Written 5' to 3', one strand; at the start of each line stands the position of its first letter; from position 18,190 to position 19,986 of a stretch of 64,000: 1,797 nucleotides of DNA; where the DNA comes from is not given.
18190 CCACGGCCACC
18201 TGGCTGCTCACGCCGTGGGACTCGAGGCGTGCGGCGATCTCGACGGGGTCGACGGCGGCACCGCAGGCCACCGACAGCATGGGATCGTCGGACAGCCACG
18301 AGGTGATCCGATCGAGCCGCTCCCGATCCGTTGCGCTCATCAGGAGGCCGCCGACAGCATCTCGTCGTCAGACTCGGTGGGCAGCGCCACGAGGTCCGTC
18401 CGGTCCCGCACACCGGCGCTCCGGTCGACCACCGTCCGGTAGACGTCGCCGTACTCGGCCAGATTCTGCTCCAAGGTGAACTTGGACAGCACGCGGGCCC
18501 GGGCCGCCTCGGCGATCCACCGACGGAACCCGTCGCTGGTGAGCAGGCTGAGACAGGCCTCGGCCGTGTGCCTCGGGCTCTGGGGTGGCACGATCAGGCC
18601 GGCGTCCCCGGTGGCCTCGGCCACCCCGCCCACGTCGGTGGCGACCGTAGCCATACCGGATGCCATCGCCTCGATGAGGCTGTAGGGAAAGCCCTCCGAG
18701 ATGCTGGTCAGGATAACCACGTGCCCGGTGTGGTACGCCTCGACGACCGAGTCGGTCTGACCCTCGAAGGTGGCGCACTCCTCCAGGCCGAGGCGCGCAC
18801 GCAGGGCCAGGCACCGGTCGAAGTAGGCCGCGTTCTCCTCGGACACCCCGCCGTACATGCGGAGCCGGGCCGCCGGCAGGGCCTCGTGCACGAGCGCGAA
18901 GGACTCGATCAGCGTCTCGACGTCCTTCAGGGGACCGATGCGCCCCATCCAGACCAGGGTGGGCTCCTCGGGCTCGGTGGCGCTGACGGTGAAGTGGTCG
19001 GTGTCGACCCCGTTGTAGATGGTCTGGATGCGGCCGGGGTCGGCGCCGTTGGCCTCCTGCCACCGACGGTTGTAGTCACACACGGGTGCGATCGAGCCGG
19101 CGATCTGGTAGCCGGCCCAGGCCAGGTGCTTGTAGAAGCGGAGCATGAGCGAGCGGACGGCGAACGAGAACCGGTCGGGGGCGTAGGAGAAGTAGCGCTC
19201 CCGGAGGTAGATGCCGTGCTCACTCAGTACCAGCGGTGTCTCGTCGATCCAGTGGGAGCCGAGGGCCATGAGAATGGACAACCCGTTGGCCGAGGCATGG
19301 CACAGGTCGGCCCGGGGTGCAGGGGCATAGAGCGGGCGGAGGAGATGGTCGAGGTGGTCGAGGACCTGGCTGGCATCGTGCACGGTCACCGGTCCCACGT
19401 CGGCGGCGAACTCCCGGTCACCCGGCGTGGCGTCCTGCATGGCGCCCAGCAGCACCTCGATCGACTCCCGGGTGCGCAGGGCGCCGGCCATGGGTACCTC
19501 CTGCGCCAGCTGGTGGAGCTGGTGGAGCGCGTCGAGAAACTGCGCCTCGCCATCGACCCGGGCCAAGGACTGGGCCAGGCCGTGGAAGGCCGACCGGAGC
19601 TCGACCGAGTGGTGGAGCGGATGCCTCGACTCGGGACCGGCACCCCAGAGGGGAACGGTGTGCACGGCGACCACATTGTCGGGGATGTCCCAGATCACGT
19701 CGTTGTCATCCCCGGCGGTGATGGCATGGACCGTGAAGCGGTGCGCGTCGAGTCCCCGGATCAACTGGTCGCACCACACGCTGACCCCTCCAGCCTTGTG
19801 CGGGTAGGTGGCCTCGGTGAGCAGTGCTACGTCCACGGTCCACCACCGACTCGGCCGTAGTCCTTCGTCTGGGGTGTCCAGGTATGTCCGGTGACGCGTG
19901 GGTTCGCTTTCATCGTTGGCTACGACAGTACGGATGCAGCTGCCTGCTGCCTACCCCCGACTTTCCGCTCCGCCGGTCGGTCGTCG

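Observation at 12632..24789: Hybrid Pel / galactosaminogalactan-like exopolysaccharide locus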

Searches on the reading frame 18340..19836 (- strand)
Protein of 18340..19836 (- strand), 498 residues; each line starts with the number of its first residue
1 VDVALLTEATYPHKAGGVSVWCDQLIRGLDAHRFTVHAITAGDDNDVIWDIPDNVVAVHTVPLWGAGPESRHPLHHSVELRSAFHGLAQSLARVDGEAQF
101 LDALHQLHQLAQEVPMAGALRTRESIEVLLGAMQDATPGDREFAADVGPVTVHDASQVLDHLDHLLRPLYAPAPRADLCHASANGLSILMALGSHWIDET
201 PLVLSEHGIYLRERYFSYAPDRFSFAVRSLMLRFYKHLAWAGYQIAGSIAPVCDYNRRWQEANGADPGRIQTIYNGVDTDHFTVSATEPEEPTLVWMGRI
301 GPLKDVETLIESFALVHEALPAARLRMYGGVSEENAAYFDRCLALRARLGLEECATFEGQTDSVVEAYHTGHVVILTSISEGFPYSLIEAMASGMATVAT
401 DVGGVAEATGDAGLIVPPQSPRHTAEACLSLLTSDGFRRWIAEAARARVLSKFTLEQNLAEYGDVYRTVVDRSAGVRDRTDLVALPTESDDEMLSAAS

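Call 7: search_protein_families(library=pfam, proteins=[window:18340-19836:-], max_evalue=0.01)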
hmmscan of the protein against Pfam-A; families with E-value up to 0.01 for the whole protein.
window:18340-19836:- (498 aa): 7 families
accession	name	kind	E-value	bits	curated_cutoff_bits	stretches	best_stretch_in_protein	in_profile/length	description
PF11997.14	DUF3492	-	6.8e-45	154.4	23.3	1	1-267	1-267/268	Domain of unknown function (DUF3492)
PF13692.12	Glyco_trans_1_4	-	2.4e-27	96.4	27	1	291-433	1-141/142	Glycosyl transferases group 1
PF00534.26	Glycos_transf_1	-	2.6e-25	89.4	26.4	1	282-447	6-171/172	Glycosyl transferases group 1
PF13439.12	Glyco_transf_4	-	1.5e-12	48.3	28.5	1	172-280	71-169/170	Glycosyltransferase Family 4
PF20706.3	GT4-conflict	-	1.3e-06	28.1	26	1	273-411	177-322/385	Family 4 Glycosyltransferase in conflict systems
PF13579.12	Glyco_trans_4_4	-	3.8e-06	27.8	29.7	1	16-276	1-158/158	Glycosyl transferase 4-like domain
PF13524.12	Glyco_trans_1_2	-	1.6e-05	25.3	25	1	361-461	37-141/144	Glycosyl transferase-like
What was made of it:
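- Checked: PelF-type GT4, 18340-19836(-): DUF3492 154 bits plus Glycos_transf_1 (call 7).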

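Call 9: search_protein_families(library=ncbifam, proteins=[window:18340-19836:-], max_evalue=0.01)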
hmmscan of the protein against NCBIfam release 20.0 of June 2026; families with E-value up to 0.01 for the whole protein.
window:18340-19836:- (498 aa): 34 families (the best 25 are shown)
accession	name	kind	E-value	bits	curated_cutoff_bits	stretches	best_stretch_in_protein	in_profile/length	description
NF038011.1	PelF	equivalog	1.6e-50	172.6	100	1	2-466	1-489/489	GT4 family glycosyltransferase PelF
TIGR03088.1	stp2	hypoth_equivalog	4.7e-28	98.3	409.05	1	265-469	157-373/374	TIGR03088 family PEP-CTERM/XrtA system glycosyltransferase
NF041876.1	EPS_EpsE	equivalog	1.2e-25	90.6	400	1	263-457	181-384/389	exopolysaccharide biosynthesis GT4 family glycosyltransferase EpsE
TIGR03999.1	thiol_BshA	equivalog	3.4e-21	75.6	273.7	1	269-470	168-374/375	N-acetyl-alpha-D-glucosaminyl L-malate synthase BshA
TIGR03449.1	mycothiol_MshA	equivalog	7.5e-21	74.5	462.5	1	261-469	181-403/406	D-inositol-3-phosphate glycosyltransferase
TIGR04063.1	stp3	hypoth_equivalog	2.8e-14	52.8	442.05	1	173-470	90-396/397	TIGR04063 family PEP-CTERM/XrtA system glycosyltransferase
NF038229.1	Glyco4_Geo_Pelo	equivalog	5.2e-14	52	400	1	265-470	130-337/338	GPMC system family 4 glycosyltransferase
TIGR04047.1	MSMEG_0565_glyc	hypoth_equivalog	5.3e-12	45.5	259.85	1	272-467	163-372/373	MSMEG_0565 family glycosyltransferase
NF007396.0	PRK09922.1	equivalog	4.6e-11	42.2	385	1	264-404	154-294/361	lipopolysaccharide 1,6-galactosyltransferase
TIGR02149.1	glgA_Coryne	subfamily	5.8e-11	42.1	302.4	1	266-470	167-391/391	glycogen synthase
NF038255.1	exopoly_VpsD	equivalog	9.5e-11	41.2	300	1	269-470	178-380/381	VpsD family glycosyltransferase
NF047684.1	TeichurnBiosyTuaC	equivalog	1.7e-10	40.4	550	1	355-470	272-390/391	teichuronic acid biosynthesis protein TuaC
TIGR04157.1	glyco_rSAM_CFB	subfamily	7.1e-09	35.1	400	1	288-456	224-396/406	TIGR04157 family glycosyltransferase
NF041139.1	TreT_Thcocales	equivalog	1.8e-08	33.6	775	1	287-468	225-411/412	trehalose synthase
NF012028.0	PRK15484.1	subfamily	3e-08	33.1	618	1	288-458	190-367/380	lipopolysaccharide N-acetylglucosaminyltransferase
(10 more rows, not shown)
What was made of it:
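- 18340..19836 (-): PelF-family GT4 glycosyltransferase (DUF3492 + GT1), first gene of the operon. PF11997 154 bits, full length; NF038011 PelF 172.6 bits against cut-off 100 (calls 7, 9).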

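Call 49: search_solved_structures(query=window:18340-19836:-, max_evalue=0.00001)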
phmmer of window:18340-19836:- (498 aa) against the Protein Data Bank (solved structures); distinct sequences matched with E-value up to 0.00001: 20.
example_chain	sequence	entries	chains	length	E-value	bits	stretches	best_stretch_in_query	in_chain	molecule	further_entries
6kih_A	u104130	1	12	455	8.3e-15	57.8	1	289-473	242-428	Tll1590 protein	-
2jjm_A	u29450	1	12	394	1.1e-12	50.9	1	289-470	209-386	GLYCOSYL TRANSFERASE, GROUP 1 FAMILY PROTEIN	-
3mbo_A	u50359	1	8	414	1.2e-12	50.7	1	289-470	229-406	Glycosyltransferase, group 1 family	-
3c4q_A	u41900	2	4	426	2e-12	50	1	292-454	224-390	Predicted glycosyltransferases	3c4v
3c48_A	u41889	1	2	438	2.2e-12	49.8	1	292-454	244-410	Predicted glycosyltransferases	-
6d9t_A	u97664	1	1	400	1.1e-11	47.5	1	287-450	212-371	Glycosyl transferase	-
6n1x_A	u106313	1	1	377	1.1e-11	47.5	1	287-434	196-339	Glycosyltransferase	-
2x6q_A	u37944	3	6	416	3.9e-09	39.1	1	287-467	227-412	TREHALOSE-SYNTHASE TRET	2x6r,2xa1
4n9w_A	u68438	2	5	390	1.1e-08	37.7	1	228-475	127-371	GDP-mannose-dependent alpha-(1-2)-phosphatidylinositol mannosyltransferase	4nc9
2gej_A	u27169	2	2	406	1.2e-08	37.5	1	228-470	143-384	PHOSPHATIDYLINOSITOL MANNOSYLTRANSFERASE (PimA)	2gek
5d00_A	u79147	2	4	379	2.1e-08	36.7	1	287-469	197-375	N-acetyl-alpha-D-glucosaminyl L-malate synthase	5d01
2xa2_A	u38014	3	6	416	2.6e-08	36.4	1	287-467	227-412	TREHALOSE-SYNTHASE TRET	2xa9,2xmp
2r60_A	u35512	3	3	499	9.3e-08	34.5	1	370-474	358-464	Glycosyl transferase, group 1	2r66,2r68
7mi0_A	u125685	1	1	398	1.6e-07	33.8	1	327-472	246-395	Glycosyltransferase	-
8dvz_A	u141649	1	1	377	3.3e-06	29.4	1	360-471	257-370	N, N'-diacetylbacillosaminyl-diphospho-undecaprenol alpha-1,3-N-acetylgalactosaminyltransf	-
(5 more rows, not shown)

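Call 55: search_dna_similar(query=window:18340-19836:-, collection=plasmids, mode=protein, max_rows=25, max_evalue=1e-20)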
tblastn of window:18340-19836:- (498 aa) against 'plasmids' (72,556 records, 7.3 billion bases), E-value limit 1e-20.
Records with a match: 37; places in all: 37; records where one place covers at least 80% of the query: 26.
Best place of each record, by identity: <60% 37.
By first word of the organism name: Deinococcus 4; Streptomyces 4; Burkholderia 4; Caballeronia 4; Azospirillum 3; Sulfitobacter 3; Cereibacter 3; Thermus 2; Cetobacterium 2; Kocuria 1; and 7 more.
By predicted mobility (MOB-suite, as given by PLSDB): non-mobilizable 32; mobilizable 4; conjugative 1.
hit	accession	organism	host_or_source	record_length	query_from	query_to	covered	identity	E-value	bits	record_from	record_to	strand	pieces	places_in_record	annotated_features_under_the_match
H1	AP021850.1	Deinococcus grandis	-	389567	1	469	94%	46.6%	7e-117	385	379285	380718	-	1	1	icsA: lipopolysaccharide glycosyltransferase, putative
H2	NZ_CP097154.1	Deinococcus sp. QL22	-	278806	1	477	96%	45.5%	3e-121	398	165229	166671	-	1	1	pelF: GT4 family glycosyltransferase PelF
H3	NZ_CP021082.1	Deinococcus ficus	Ficus religiosa L.,cell ...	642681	1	474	95%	43.8%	1e-100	338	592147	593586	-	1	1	pelF: GT4 family glycosyltransferase PelF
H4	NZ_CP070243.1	Streptomyces californicus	DSMZ Isolate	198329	3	477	95%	42.9%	3e-108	360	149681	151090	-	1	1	pelF: GT4 family glycosyltransferase PelF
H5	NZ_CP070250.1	Streptomyces californicus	DSMZ Isolate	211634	3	477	95%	42.9%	3e-108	360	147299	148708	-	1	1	pelF: GT4 family glycosyltransferase PelF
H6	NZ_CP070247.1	Streptomyces californicus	DSMZ Isolate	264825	3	477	95%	42.9%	8e-108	359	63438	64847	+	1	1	pelF: GT4 family glycosyltransferase PelF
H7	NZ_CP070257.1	Streptomyces californicus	DSMZ Isolate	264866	3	477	95%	42.9%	8e-108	359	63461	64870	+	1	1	pelF: GT4 family glycosyltransferase PelF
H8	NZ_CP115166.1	Deinococcus aquaticus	Freshwater stream system, activated ...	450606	1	477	96%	40.1%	7e-98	330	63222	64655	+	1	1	pelF: GT4 family glycosyltransferase PelF | hypothetical protein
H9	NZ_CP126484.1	Kocuria rosea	mixed culture,an irradiated device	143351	1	475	95%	36.9%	4e-83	288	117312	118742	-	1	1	pelF: GT4 family glycosyltransferase PelF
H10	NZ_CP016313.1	Thermus brockianus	whole organism,environmental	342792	1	466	94%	35.3%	1e-65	237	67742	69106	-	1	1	pelF: GT4 family glycosyltransferase PelF | hypothetical protein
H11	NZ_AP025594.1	Thermus brockianus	-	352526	1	466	94%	35.3%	1e-65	237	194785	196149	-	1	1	pelF: GT4 family glycosyltransferase PelF | hypothetical protein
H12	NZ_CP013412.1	Burkholderia thailandensis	environmental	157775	2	480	96%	30.0%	4e-39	159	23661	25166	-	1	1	pelF: GT4 family glycosyltransferase PelF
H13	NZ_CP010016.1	Burkholderia thailandensis 34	-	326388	2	480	96%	30.0%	4e-39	159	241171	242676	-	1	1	pelF: GT4 family glycosyltransferase PelF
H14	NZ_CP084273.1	Caballeronia grimmiae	Leptoglossus zonatus,Cell culture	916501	2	470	94%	29.1%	8e-29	128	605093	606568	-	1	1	pelF: GT4 family glycosyltransferase PelF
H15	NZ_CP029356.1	Azospirillum thermophilum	cell culture,hot spring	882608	2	482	97%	28.2%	8e-39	158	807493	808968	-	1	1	pelF: GT4 family glycosyltransferase PelF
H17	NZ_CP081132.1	Sulfitobacter sp. W074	-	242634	2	467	94%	29.1%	4e-38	156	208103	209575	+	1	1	pelF: GT4 family glycosyltransferase PelF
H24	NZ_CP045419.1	Pseudoalteromonas sp. THAF3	pure culture,Surface of a polyethylene ...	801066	1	466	94%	27.1%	9e-31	134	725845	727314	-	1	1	pelF: GT4 family glycosyltransferase PelF | hypothetical protein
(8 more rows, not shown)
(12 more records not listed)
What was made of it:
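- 18340..19836 (-): 27-30% identity to proteobacterial PelF and 35-47% to Deinococcus, Streptomyces, Kocuria and Thermus PelF (call 55).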

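Call 56: get_annotated_region(hit=H12, flank=9000)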
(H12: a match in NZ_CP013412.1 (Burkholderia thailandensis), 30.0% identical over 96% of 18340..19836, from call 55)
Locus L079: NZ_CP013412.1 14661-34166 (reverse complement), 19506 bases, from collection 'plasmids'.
description: Burkholderia thailandensis strain 2002721643 plasmid p2002721643, complete sequence
organism: Burkholderia thailandensis (NCBI taxid 57975)
taxonomy: Bacteria; Pseudomonadota; Betaproteobacteria; Burkholderiales; Burkholderiaceae; Burkholderia; Burkholderia thailandensis
host: -; source: environmental; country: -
typing (MOB-suite, as given by PLSDB): non-mobilizable; replicon rep_cluster_465
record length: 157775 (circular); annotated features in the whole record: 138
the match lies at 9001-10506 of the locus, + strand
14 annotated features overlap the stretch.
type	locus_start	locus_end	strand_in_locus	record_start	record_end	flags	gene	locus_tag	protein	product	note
CDS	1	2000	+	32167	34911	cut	-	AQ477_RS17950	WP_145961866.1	sugar ABC transporter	-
CDS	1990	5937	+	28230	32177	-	-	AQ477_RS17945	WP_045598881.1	tetratricopeptide repeat protein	-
CDS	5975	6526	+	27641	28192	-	-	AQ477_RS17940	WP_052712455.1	hypothetical protein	-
CDS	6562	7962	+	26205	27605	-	-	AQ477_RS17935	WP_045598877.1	PelD GGDEF domain-containing protein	-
CDS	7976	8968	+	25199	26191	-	-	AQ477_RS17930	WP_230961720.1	hypothetical protein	-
CDS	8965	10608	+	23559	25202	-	pelF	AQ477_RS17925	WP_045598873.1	GT4 family glycosyltransferase PelF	-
CDS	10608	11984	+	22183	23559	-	pelG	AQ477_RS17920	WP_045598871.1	exopolysaccharide Pel transporter PelG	-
CDS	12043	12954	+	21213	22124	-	-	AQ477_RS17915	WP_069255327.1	endo alpha-1,4 polygalactosaminidase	-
CDS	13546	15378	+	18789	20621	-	glmS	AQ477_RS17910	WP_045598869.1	glutamine--fructose-6-phosphate transaminase (isomerizing)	GO:0006040 - amino sugar metabolic process [Evidence IEA]; GO:0009252 - peptidoglycan biosynthetic process [Evidence ...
CDS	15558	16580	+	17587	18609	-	galE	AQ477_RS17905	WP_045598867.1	UDP-glucose 4-epimerase GalE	GO:0006012 - galactose metabolic process [Evidence IEA]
CDS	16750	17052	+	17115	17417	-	-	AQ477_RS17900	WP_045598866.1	transposase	GO:0006313 - DNA transposition [Evidence IEA]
CDS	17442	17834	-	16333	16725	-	-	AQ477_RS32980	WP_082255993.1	MAPEG family protein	-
CDS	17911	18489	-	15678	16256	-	-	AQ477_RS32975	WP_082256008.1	recombinase family protein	GO:0006310 - DNA recombination [Evidence IEA]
CDS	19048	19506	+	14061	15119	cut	-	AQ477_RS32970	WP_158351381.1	EAL domain-containing protein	-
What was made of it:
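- Closest known: Pseudomonas aeruginosa pelABCDEFG and Gram-positive pelDEADAFG. Same: A dedicated glmS is also seen beside a B. thailandensis plasmid pel cluster (call 56).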

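Call 57: get_annotated_region(hit=H4, flank=10000)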
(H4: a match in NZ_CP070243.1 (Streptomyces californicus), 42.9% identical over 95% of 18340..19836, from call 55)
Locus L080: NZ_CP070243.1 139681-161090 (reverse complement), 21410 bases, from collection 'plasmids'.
description: Streptomyces californicus strain FDAARGOS_1209 plasmid unnamed2
organism: Streptomyces californicus (NCBI taxid 67351)
taxonomy: Bacteria; Actinomycetota; Actinomycetes; Kitasatosporales; Streptomycetaceae; Streptomyces; Streptomyces californicus
host: -; source: DSMZ Isolate; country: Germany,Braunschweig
typing (MOB-suite, as given by PLSDB): non-mobilizable
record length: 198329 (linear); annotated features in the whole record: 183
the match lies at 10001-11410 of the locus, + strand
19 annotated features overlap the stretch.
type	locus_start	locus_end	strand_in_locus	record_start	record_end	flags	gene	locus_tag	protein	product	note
CDS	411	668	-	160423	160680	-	-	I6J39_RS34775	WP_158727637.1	DUF6221 family protein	-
CDS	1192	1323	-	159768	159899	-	-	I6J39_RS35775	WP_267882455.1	hypothetical protein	-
CDS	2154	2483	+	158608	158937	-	-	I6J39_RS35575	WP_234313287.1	hypothetical protein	-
CDS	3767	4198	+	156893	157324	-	-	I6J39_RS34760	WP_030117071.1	hypothetical protein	-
CDS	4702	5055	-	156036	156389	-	-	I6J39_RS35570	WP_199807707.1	hypothetical protein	-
CDS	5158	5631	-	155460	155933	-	-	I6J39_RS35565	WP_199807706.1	helix-turn-helix transcriptional regulator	-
CDS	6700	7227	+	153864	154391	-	-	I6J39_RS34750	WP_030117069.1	hypothetical protein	-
CDS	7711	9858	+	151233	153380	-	-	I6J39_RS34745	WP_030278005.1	hypothetical protein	-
CDS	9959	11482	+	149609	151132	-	pelF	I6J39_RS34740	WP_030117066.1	GT4 family glycosyltransferase PelF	-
CDS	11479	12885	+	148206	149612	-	-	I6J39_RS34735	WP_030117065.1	hypothetical protein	-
CDS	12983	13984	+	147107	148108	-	-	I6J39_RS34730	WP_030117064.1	SDR family NAD(P)-dependent oxidoreductase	-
CDS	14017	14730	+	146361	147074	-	-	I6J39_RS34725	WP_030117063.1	sugar phosphate nucleotidyltransferase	GO:0009058 - biosynthetic process [Evidence IEA]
CDS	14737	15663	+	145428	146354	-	-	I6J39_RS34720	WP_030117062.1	NAD(P)-dependent oxidoreductase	-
CDS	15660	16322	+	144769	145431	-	-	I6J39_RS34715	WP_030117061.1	spherulation-specific family 4 protein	-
CDS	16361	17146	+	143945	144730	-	-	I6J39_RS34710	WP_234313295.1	endo alpha-1,4 polygalactosaminidase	-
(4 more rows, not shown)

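Call 59: search_protein_families(library=pfam, proteins=[L079:10608-11984:+, L080:11479-12885:+, L080:7711-9858:+, L080:15660-16322:+, L080:16361-17146:+, L080:12983-13984:+, L080:14737-15663:+], max_evalue=0.01)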
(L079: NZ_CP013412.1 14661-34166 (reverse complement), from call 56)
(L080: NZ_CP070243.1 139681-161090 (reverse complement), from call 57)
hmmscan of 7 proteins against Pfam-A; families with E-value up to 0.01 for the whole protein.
L079:10608-11984:+ (458 aa): 1 family
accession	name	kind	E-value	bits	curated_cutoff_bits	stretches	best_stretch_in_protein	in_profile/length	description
PF16933.10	PelG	-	3.1e-146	488.3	29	1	1-453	1-452/452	Putative exopolysaccharide Exporter (EPS-E)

L080:11479-12885:+ (468 aa): 0 families

L080:7711-9858:+ (715 aa): 0 families

L080:15660-16322:+ (220 aa): 1 family
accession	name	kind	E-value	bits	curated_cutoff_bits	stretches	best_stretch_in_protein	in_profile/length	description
PF12138.14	Spherulin4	-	3.1e-34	119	30.2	1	3-181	2-195/239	Spherulation-specific family 4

L080:16361-17146:+ (261 aa): 1 family
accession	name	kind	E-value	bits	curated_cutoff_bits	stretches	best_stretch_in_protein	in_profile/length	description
PF03537.19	Glyco_hydro_114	-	1.1e-86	290.3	27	1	39-254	2-227/231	Glycoside-hydrolase family GH114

L080:12983-13984:+ (333 aa): 9 families
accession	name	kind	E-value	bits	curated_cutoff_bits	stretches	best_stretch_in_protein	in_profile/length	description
PF16363.11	GDP_Man_Dehyd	-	9e-70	236.2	27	1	9-312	2-331/332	GDP-mannose 4,6 dehydratase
PF01370.27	Epimerase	-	8.9e-61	205.8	20.9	1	8-246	2-240/240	NAD dependent epimerase/dehydratase family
PF01073.25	3Beta_HSD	-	5.1e-21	75.4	22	1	8-227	1-225/280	3-beta hydroxysteroid dehydrogenase/isomerase family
PF02719.21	Polysacc_synt_2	-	2.4e-18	66.8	20.2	1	9-264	3-247/293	Polysaccharide biosynthesis protein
PF07993.18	NAD_binding_4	-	3e-13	50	20.1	1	9-183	1-209/258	Male sterility protein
PF13460.12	NAD_binding_10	-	9.9e-13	48.8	27.2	1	11-138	1-110/184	NAD(P)H-binding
PF04321.23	RmlD_sub_bind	-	4.4e-09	36.3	27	1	9-166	5-140/287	RmlD substrate binding domain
PF05368.20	NmrA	-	1.4e-08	35.1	27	1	7-127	5-107/298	NmrA-like family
PF00106.31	adh_short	-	3.2e-07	30.5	26.6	1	7-166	3-164/195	short chain dehydrogenase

L080:14737-15663:+ (308 aa): 3 families
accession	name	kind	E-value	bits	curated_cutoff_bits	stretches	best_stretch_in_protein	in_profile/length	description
PF01370.27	Epimerase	-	2.1e-36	126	20.9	1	3-224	1-240/240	NAD dependent epimerase/dehydratase family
PF16363.11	GDP_Man_Dehyd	-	2.2e-20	73.9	27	1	41-286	57-328/332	GDP-mannose 4,6 dehydratase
PF04321.23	RmlD_sub_bind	-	1.5e-14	54.2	27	1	1-155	1-149/287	RmlD substrate binding domain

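Call 62: get_annotated_region(hit=H15, flank=3000)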
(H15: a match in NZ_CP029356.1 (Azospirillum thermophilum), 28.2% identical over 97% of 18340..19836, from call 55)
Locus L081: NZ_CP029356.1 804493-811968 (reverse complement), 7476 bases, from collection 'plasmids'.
description: Azospirillum thermophilum strain CFH 70021 plasmid unnamed1
organism: Azospirillum thermophilum (NCBI taxid 2202148)
taxonomy: Bacteria; Pseudomonadota; Alphaproteobacteria; Rhodospirillales; Azospirillaceae; Azospirillum; Azospirillum thermophilum
host: -; source: cell culture,hot spring; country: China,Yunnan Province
typing (MOB-suite, as given by PLSDB): non-mobilizable
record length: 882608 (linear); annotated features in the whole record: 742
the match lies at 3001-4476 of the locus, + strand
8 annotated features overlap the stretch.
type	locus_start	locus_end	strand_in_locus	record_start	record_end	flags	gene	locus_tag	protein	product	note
CDS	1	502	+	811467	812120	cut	-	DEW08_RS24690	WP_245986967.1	GNA1162 family protein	-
CDS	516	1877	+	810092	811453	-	-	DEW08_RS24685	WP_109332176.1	GAF domain-containing protein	-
CDS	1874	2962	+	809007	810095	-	-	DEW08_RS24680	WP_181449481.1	hypothetical protein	-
CDS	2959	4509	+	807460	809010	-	pelF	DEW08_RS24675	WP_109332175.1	GT4 family glycosyltransferase PelF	-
CDS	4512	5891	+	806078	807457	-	pelG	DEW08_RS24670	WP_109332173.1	exopolysaccharide Pel transporter PelG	-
CDS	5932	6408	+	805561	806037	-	-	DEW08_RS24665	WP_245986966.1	hypothetical protein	-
CDS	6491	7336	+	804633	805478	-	-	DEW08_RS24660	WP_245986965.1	hypothetical protein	-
CDS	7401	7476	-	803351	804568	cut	-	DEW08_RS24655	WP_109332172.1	homoserine O-acetyltransferase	GO:0009058 - biosynthetic process [Evidence IEA]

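Call 63: get_annotated_region(hit=H17, flank=3000)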
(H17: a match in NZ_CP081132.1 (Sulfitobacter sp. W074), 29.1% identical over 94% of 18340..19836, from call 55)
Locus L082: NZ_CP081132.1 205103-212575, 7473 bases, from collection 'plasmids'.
description: Sulfitobacter sp. W074 plasmid unnamed2, complete sequence
organism: Sulfitobacter sp. W074 (NCBI taxid 2867026)
taxonomy: Bacteria; Pseudomonadota; Alphaproteobacteria; Rhodobacterales; Roseobacteraceae; Sulfitobacter; Sulfitobacter sp. W074
host: -; source: -; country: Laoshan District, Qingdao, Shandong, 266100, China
typing (MOB-suite, as given by PLSDB): non-mobilizable
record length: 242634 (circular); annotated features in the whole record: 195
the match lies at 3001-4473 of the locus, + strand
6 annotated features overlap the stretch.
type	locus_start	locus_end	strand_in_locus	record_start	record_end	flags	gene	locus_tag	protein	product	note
CDS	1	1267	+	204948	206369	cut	-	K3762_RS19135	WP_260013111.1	polysaccharide biosynthesis/export family protein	GO:0015774 - polysaccharide transport [Evidence IEA]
CDS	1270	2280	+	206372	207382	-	-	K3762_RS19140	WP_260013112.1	hypothetical protein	-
CDS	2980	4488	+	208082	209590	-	pelF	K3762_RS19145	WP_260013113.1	GT4 family glycosyltransferase PelF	-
CDS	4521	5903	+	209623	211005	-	pelG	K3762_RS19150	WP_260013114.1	exopolysaccharide Pel transporter PelG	-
CDS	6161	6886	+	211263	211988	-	-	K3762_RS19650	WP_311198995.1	response regulator transcription factor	GO:0000160 - phosphorelay signal transduction system [Evidence IEA]; GO:0006355 - regulation of DNA-templated ...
CDS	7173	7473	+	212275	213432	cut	-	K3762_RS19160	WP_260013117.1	LuxR C-terminal-related transcriptional regulator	GO:0006355 - regulation of DNA-templated transcription [Evidence IEA]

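Call 64: get_annotated_region(hit=H24, flank=3000)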
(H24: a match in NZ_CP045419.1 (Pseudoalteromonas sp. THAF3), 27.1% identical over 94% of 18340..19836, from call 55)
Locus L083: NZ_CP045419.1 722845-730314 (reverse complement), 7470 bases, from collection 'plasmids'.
description: Pseudoalteromonas sp. THAF3 plasmid pTHAF3_a, complete sequence
organism: Pseudoalteromonas sp. THAF3 (NCBI taxid 2587843)
taxonomy: Bacteria; Pseudomonadota; Gammaproteobacteria; Alteromonadales; Pseudoalteromonadaceae; Pseudoalteromonas; Pseudoalteromonas sp. THAF3
host: -; source: pure culture,Surface of a polyethylene microplastic particle present in tank 6 of a marine aquarium ...; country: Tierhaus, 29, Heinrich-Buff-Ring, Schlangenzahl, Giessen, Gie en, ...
typing (MOB-suite, as given by PLSDB): non-mobilizable
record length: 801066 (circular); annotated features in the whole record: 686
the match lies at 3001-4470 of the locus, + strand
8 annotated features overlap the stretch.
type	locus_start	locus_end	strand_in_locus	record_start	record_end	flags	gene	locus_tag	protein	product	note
CDS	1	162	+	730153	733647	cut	-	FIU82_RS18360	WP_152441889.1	tetratricopeptide repeat protein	-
CDS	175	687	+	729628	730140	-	-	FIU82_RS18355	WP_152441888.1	hypothetical protein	-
CDS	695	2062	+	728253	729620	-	-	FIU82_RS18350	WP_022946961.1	PelD GGDEF domain-containing protein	-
CDS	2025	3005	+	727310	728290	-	-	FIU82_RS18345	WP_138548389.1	hypothetical protein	-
CDS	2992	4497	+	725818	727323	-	pelF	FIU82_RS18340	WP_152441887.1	GT4 family glycosyltransferase PelF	-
CDS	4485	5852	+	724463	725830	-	pelG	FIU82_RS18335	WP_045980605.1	exopolysaccharide Pel transporter PelG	-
CDS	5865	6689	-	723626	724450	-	-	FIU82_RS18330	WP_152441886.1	endo alpha-1,4 polygalactosaminidase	-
CDS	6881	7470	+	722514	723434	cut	glsB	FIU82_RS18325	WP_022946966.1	glutaminase B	GO:0006541 - glutamine metabolic process [Evidence IEA]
